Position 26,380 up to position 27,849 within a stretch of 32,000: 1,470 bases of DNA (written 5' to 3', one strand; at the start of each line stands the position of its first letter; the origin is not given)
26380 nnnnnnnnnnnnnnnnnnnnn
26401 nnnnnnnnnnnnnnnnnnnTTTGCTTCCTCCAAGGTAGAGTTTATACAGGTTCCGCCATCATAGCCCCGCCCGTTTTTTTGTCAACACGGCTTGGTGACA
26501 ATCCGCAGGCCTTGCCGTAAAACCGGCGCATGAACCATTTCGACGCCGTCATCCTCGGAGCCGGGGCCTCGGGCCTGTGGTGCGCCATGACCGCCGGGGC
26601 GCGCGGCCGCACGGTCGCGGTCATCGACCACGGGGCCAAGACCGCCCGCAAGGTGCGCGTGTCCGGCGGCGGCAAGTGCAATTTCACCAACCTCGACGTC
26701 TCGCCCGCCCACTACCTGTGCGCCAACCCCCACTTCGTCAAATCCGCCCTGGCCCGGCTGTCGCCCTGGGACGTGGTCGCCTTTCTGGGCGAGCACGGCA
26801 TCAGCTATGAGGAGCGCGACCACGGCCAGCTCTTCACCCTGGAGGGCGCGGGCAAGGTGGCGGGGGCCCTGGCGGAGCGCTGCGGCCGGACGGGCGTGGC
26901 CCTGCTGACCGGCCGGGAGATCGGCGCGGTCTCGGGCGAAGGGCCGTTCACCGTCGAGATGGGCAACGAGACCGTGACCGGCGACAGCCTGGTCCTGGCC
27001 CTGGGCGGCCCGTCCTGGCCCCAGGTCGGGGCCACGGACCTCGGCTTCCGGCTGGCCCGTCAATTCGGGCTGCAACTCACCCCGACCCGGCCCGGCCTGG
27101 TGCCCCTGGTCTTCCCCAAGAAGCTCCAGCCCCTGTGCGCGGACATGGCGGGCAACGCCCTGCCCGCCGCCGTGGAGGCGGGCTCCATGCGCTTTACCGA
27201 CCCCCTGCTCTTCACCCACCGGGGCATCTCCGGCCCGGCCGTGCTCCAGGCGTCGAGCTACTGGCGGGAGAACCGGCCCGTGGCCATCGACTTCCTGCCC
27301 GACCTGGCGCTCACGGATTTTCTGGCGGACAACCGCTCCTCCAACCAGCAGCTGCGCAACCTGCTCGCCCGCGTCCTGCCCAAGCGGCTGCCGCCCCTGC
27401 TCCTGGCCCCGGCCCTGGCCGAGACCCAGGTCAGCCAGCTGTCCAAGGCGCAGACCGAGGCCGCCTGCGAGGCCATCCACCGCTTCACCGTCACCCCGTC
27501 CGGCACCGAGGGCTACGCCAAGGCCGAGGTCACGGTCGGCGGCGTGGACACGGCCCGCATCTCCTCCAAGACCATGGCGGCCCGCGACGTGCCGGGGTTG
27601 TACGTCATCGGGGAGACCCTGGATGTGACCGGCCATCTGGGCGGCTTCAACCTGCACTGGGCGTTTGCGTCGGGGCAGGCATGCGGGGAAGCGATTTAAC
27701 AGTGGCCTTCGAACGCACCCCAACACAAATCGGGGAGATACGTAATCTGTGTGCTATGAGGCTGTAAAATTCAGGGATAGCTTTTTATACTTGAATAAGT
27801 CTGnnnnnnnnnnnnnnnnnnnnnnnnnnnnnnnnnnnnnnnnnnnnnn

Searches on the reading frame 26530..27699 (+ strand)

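Call 58: search_protein_families(library=pfam, proteins=[window:26530-27699:+], max_evalue=0.001)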
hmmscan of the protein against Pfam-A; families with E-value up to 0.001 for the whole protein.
window:26530-27699:+ (389 aa): 5 families
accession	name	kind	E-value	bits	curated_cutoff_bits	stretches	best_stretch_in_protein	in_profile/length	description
PF03486.20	HI0933_like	-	5.7e-77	258.9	50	1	5-387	2-243/244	HI0933-like protein Rossmann domain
PF22780.1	HI0933_like_1st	-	1.9e-35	122.5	27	1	187-334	1-165/165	HI0933-like protein barrel and H2TH domain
PF07992.20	Pyr_redox_2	-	1.7e-06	28.1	26.1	1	5-160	2-109/291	Pyridine nucleotide-disulphide oxidoreductase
PF00890.30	FAD_binding_2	-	5.1e-05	23.1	20.4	1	5-49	1-45/414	FAD binding domain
PF01266.30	DAO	-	6.3e-05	23.1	27.9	0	5-39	1-35/353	FAD dependent oxidoreductase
